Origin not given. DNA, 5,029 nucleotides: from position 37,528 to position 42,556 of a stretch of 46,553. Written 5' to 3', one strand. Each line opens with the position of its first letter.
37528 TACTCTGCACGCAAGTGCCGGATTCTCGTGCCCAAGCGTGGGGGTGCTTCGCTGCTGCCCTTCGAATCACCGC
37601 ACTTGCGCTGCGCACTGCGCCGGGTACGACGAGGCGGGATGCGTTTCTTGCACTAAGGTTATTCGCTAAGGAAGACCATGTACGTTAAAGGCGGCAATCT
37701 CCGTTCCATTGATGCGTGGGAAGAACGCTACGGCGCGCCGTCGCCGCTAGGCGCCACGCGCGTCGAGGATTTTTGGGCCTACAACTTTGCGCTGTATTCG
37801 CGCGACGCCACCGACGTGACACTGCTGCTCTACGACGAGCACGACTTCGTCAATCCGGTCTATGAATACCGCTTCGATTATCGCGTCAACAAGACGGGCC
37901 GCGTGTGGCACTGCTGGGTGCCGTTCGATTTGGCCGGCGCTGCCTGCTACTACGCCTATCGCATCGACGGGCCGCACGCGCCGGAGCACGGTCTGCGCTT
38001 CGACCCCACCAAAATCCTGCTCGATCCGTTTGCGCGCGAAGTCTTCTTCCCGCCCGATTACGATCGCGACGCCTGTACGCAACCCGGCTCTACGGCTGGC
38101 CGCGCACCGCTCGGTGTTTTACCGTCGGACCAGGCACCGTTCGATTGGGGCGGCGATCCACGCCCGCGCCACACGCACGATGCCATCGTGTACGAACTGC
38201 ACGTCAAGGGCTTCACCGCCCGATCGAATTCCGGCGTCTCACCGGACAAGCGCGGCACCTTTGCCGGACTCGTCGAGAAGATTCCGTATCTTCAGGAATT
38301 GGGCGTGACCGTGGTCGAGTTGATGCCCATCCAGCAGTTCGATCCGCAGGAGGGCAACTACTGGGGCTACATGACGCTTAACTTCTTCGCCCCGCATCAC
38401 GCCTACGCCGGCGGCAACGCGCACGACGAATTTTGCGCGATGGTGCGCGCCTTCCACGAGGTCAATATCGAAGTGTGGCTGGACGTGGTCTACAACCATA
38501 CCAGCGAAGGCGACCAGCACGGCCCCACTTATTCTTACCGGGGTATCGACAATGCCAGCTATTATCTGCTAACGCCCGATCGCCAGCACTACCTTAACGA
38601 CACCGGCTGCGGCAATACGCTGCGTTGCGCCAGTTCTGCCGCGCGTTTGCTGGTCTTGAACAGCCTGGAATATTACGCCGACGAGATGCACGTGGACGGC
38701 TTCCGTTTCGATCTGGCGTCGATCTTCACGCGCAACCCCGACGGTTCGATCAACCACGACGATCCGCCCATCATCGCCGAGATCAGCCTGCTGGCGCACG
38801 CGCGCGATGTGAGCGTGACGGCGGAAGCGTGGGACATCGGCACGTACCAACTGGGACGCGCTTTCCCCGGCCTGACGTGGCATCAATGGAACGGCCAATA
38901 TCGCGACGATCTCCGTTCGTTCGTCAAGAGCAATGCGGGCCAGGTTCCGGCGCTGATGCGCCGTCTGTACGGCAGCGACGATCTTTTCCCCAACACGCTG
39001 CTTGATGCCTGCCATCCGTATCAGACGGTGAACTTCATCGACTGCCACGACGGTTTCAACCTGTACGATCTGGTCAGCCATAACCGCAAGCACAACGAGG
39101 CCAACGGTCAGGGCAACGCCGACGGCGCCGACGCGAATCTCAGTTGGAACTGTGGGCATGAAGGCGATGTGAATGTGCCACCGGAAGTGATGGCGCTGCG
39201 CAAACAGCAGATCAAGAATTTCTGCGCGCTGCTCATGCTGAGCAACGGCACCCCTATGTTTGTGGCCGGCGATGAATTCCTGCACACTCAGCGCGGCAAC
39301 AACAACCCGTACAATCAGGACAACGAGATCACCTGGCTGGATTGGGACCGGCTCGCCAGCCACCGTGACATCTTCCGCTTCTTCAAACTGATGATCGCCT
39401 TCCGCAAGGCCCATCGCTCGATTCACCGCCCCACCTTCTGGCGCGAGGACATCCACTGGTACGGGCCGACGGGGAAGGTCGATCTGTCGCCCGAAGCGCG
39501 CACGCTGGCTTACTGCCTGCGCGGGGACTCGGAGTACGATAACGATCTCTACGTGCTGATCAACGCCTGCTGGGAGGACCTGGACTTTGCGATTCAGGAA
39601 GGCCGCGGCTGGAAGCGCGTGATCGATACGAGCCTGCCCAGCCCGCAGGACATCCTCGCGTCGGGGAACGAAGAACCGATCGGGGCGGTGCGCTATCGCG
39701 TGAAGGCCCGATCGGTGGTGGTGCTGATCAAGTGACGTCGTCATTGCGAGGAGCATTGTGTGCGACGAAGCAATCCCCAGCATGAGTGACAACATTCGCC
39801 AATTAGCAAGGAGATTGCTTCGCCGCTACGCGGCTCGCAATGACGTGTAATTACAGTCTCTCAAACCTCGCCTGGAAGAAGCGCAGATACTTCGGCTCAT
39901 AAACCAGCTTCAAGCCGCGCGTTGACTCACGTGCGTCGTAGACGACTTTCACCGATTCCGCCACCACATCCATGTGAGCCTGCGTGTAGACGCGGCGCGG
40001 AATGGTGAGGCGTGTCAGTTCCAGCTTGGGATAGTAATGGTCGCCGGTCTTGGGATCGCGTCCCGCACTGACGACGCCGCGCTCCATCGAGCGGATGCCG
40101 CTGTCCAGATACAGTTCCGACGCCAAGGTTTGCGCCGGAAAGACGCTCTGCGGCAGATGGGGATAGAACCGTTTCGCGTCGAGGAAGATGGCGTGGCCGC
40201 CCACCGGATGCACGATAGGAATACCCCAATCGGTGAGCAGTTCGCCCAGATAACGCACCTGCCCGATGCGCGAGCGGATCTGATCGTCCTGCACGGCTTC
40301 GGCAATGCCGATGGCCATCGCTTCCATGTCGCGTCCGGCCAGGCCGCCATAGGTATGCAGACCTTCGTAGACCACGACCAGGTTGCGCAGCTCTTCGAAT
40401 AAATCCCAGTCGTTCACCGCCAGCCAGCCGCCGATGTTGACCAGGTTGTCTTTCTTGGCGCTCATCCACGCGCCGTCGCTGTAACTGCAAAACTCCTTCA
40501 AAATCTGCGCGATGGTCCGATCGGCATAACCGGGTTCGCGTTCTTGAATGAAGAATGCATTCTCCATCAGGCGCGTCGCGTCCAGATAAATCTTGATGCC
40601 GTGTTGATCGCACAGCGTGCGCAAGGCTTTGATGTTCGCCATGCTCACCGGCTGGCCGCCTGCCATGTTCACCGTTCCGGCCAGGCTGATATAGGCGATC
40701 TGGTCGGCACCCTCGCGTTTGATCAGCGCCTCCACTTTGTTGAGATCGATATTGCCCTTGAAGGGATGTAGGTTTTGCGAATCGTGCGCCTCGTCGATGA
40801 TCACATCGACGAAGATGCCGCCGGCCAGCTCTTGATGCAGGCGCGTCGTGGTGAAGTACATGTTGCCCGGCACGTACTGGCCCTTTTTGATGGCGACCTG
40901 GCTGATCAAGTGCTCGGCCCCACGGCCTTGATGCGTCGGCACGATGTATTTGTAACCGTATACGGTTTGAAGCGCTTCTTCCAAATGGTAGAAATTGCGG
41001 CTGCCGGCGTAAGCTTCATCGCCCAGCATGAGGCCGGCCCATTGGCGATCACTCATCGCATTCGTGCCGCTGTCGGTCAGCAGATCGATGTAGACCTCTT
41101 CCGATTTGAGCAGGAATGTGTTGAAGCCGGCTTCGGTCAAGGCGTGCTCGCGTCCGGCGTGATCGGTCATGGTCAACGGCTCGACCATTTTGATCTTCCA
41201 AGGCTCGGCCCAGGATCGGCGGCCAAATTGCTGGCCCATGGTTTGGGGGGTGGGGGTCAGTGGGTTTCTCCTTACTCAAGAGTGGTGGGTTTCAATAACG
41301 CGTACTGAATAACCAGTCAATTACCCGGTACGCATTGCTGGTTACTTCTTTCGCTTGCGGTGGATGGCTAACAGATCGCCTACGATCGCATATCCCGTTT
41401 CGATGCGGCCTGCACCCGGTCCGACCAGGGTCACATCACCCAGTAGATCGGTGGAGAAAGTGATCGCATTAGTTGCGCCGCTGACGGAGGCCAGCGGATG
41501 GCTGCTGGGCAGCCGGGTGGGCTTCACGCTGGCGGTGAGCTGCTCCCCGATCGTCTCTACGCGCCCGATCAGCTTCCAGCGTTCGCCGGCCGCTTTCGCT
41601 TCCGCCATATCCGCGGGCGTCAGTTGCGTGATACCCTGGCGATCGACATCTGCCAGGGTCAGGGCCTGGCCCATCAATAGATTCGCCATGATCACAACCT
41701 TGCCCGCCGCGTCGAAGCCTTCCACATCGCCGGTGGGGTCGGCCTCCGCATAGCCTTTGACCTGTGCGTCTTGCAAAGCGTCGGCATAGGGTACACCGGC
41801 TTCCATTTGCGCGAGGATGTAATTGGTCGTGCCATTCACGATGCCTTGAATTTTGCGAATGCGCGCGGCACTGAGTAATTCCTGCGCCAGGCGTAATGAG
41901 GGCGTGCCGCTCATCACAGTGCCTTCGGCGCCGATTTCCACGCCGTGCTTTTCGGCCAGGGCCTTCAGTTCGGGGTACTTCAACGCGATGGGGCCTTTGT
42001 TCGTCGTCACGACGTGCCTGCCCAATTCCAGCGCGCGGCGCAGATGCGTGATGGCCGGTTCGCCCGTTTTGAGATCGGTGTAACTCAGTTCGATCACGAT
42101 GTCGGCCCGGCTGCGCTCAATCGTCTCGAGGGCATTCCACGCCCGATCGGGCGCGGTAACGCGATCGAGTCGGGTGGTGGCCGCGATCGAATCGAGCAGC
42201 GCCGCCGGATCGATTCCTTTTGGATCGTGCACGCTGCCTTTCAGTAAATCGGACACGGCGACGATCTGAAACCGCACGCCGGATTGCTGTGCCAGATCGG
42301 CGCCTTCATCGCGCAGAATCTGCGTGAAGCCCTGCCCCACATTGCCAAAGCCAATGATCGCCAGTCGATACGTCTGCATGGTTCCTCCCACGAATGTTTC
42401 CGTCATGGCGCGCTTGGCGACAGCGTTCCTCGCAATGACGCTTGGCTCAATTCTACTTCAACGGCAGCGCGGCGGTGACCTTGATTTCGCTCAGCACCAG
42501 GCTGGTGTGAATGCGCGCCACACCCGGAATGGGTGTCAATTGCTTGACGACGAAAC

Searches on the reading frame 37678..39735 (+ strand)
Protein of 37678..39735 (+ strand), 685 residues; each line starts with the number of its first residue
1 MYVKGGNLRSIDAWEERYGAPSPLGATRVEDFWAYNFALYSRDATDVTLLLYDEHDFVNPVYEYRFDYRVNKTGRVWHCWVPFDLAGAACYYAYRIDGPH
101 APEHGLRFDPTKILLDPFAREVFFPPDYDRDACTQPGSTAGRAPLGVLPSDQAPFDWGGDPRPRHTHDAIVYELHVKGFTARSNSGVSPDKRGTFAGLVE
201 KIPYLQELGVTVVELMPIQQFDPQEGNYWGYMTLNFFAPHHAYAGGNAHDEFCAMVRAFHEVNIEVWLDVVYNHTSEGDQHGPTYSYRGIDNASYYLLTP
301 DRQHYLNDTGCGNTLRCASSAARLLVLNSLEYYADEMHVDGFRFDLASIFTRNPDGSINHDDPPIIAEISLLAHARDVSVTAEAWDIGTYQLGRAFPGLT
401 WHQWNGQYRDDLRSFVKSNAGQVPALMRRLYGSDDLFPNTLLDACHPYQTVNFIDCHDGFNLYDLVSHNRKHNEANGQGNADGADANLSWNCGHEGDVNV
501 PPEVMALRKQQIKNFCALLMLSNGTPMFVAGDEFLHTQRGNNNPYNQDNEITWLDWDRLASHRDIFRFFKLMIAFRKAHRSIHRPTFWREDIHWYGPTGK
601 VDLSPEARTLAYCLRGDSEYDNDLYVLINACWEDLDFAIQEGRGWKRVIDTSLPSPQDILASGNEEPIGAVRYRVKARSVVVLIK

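Call 52: search_protein_families(library=pfam, proteins=[window:37678-39735:+], max_evalue=0.001)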
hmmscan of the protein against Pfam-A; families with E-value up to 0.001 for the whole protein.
window:37678-39735:+ (685 aa): 4 families
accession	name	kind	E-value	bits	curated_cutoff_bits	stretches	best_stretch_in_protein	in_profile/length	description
PF00128.31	Alpha-amylase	-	2.3e-18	67.1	22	1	188-301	11-119/446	Alpha amylase, catalytic domain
PF02922.24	CBM_48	-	5.1e-12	46.4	22.4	1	23-119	1-83/83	Carbohydrate-binding module 48 (Isoamylase N-terminal domain)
PF21156.3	ISOA1-3_C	-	4.4e-06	27.3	27.3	1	594-667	2-76/106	Isoamylase 1-3, C-terminal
PF21331.3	Isoamylase_C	-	4.5e-05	24.3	27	1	606-684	21-107/107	Isoamylase, C-terminal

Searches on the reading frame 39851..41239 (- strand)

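Call 52: search_protein_families(library=pfam, proteins=[window:39851-41239:-], max_evalue=0.001)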
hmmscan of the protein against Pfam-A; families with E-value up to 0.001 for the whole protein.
window:39851-41239:- (462 aa): 1 family
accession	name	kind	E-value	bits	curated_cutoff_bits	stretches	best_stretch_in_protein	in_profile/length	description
PF01212.27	Beta_elim_lyase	-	1.4e-80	271.1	27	1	52-428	1-287/288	Beta-eliminating lyase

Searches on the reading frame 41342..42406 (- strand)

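Call 52: search_protein_families(library=pfam, proteins=[window:41342-42406:-], max_evalue=0.001)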
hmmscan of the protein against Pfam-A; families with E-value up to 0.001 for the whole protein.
window:41342-42406:- (354 aa): 3 families
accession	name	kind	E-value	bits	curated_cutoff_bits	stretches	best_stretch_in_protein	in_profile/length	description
PF00742.24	Homoserine_dh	-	8e-61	205.3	22.9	1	169-346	1-173/173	Homoserine dehydrogenase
PF03447.22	NAD_binding_3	-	5.2e-09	37.3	24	1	19-158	1-113/116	Homoserine dehydrogenase, NAD binding domain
PF00208.27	ELFV_dehydrog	-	1.3e-05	25.4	23.4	1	4-85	24-94/241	Glutamate/Leucine/Phenylalanine/Valine dehydrogenase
